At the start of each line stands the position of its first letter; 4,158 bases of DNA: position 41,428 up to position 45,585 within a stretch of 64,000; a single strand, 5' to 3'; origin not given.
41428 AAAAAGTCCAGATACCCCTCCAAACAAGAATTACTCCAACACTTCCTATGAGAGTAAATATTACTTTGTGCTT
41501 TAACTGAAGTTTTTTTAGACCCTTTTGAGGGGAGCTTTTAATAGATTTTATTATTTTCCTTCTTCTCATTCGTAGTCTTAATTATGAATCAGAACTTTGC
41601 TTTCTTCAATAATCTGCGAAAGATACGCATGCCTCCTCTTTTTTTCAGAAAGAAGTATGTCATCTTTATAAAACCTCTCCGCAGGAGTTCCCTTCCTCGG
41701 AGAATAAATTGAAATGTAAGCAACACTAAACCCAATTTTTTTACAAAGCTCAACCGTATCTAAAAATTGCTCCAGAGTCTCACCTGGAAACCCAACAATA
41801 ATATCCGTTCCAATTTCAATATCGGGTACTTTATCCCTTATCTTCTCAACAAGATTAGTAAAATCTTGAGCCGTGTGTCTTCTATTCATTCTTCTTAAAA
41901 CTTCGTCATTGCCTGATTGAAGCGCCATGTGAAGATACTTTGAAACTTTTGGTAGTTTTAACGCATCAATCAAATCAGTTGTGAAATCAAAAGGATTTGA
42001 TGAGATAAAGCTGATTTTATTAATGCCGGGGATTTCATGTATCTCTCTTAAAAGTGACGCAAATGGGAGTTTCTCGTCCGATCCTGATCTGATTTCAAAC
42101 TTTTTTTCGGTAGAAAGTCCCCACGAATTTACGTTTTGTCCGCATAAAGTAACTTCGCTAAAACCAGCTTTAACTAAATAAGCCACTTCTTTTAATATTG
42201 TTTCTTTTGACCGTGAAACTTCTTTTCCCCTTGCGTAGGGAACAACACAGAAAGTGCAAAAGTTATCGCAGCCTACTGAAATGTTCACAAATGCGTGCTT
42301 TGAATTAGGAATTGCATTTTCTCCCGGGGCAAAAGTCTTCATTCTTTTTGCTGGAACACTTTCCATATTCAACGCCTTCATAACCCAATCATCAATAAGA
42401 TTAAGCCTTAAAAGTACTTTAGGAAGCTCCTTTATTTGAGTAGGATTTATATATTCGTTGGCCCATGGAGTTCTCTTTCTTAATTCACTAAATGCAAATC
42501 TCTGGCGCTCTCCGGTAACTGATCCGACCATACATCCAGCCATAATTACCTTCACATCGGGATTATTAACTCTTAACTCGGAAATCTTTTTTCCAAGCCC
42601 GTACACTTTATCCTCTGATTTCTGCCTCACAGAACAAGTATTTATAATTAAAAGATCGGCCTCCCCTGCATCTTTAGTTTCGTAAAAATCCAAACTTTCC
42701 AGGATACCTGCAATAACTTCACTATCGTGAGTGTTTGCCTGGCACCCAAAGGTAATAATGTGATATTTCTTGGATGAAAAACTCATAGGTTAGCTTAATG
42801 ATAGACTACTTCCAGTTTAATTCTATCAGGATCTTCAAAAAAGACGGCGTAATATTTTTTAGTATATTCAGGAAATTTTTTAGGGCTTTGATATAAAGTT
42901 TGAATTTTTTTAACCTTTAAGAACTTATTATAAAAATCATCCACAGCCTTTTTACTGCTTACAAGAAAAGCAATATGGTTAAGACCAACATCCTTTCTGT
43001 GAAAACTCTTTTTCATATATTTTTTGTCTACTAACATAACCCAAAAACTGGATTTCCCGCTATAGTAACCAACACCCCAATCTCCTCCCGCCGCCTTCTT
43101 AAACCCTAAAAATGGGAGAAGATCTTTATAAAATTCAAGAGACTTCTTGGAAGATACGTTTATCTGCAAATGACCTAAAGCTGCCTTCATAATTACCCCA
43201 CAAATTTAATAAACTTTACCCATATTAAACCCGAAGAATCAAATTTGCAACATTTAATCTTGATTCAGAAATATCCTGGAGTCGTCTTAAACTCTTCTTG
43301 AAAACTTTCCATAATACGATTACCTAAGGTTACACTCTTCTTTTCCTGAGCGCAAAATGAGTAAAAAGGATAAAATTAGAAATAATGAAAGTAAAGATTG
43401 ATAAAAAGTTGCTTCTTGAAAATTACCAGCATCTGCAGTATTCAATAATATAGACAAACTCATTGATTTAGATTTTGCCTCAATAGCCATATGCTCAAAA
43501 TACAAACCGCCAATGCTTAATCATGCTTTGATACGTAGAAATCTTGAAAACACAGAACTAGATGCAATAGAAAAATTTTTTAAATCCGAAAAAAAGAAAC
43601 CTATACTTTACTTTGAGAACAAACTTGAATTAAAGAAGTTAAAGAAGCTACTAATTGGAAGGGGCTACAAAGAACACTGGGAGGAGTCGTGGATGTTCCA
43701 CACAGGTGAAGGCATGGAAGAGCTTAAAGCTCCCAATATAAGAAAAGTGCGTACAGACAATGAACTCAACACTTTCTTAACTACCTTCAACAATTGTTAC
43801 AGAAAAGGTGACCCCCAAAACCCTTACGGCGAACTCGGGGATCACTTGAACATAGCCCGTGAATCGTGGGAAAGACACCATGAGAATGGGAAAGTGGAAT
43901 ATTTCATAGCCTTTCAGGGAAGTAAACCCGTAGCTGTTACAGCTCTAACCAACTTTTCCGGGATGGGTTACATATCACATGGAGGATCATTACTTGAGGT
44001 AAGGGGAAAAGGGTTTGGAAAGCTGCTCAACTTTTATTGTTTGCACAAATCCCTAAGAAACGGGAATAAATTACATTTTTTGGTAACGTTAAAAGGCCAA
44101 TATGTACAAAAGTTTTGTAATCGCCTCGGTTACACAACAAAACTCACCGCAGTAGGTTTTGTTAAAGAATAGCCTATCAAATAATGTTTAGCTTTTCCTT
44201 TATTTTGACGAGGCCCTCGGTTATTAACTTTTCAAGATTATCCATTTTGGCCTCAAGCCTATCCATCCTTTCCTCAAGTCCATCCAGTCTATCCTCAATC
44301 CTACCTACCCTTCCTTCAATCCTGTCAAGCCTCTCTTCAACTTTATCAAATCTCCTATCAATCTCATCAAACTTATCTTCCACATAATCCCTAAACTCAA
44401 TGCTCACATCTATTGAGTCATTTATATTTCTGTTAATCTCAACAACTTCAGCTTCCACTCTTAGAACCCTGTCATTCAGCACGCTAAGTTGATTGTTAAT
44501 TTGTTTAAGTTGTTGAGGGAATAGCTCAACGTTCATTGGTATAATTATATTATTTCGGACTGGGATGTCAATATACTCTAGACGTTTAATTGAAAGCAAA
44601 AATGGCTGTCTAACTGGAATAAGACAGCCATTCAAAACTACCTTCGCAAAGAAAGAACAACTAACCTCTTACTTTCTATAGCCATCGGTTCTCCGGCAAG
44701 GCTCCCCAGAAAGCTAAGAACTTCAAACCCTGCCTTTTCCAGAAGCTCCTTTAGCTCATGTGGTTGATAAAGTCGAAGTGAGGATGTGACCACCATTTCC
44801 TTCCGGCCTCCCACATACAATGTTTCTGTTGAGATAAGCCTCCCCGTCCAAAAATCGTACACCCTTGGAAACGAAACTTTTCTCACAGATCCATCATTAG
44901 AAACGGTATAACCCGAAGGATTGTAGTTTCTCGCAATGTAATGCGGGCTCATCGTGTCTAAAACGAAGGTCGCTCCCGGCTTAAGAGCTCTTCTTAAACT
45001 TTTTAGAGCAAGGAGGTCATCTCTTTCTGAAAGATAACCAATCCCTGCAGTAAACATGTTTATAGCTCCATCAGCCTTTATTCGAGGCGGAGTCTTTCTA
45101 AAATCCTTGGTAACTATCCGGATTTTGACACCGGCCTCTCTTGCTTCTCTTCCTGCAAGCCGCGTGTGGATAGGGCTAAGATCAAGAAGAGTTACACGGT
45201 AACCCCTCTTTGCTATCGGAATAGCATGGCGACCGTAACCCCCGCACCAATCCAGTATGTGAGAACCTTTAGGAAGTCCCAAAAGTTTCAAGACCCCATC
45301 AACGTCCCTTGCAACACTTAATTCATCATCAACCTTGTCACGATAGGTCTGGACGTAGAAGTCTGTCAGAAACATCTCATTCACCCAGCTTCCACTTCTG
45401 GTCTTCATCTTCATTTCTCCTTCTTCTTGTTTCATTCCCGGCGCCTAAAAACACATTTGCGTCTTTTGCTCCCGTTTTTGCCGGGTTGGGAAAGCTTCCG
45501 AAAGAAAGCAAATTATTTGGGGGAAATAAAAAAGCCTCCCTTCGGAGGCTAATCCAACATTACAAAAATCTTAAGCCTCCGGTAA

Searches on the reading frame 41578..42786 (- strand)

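Call 79: search_protein_families(library=pfam, proteins=[window:41578-42786:-], max_evalue=0.0001)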
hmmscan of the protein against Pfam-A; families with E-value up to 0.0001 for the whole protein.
window:41578-42786:- (402 aa): 2 families
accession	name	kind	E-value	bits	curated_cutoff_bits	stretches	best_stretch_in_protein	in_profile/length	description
PF04055.27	Radical_SAM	-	2.5e-28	99.8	29.5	1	167-348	1-166/166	Radical SAM superfamily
PF00919.26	UPF0004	-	6e-22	77.9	27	1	7-88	1-80/98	Uncharacterized protein family UPF0004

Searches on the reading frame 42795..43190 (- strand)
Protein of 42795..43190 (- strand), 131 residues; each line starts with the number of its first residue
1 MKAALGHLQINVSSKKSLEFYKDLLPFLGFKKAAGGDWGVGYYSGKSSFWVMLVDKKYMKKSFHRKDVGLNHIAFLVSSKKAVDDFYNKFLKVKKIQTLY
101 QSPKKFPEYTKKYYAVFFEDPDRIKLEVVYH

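Call 79: search_protein_families(library=pfam, proteins=[window:42795-43190:-], max_evalue=0.0001)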
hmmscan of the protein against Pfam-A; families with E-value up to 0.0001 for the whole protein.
window:42795-43190:- (131 aa): 1 family
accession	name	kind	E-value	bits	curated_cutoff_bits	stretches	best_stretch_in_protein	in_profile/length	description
PF00903.31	Glyoxalase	-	1.9e-06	28.7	20.6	1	5-128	2-121/121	Glyoxalase/Bleomycin resistance protein/Dioxygenase superfamily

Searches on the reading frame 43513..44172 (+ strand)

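Call 79: search_protein_families(library=pfam, proteins=[window:43513-44172:+], max_evalue=0.0001)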
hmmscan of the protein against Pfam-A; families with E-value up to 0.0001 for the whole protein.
window:43513-44172:+ (219 aa): 1 family
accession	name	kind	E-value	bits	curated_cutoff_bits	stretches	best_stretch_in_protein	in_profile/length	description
PF13673.13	Acetyltransf_10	-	1.9e-05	25.1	23.6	1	114-209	17-109/128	Acetyltransferase (GNAT) domain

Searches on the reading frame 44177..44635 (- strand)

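Call 79: search_protein_families(library=pfam, proteins=[window:44177-44635:-], max_evalue=0.0001)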
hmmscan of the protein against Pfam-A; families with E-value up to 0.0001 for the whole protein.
window:44177-44635:- (152 aa): 4 families
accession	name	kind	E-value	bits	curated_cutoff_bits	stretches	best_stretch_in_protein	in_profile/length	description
PF23991.1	DUF7310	-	2.3e-08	34.8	40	1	55-132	3-82/83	Coiled-coil region of unknown function (DUF7310)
PF16526.10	CLZ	-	6.7e-06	26.9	26.7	0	91-140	14-63/71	C-terminal leucine zipper domain of cyclic nucleotide-gated channels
PF10779.14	XhlA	-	1.7e-05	25.3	34.7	1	99-139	2-42/67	Haemolysin XhlA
PF05531.17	NPV_P10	-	3.8e-05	24.5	29.8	0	85-139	16-66/75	Nucleopolyhedrovirus P10 protein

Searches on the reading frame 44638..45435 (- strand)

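Call 79: search_protein_families(library=pfam, proteins=[window:44638-45435:-], max_evalue=0.0001)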
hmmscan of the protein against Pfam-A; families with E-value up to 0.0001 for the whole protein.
window:44638-45435:- (265 aa): 4 families
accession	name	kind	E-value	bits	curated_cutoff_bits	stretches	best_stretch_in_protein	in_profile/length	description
PF13649.12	Methyltransf_25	-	6e-12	46.5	27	1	60-154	1-96/97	Methyltransferase domain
PF13489.12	Methyltransf_23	-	5.3e-10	39.7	27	1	46-241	11-163/164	Methyltransferase domain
PF01209.24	Ubie_methyltran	-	9.1e-08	32.2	20.1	1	48-161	39-154/233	ubiE/COQ5 methyltransferase family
PF08241.18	Methyltransf_11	-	3e-06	28.2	21.2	1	64-158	4-94/95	Methyltransferase domain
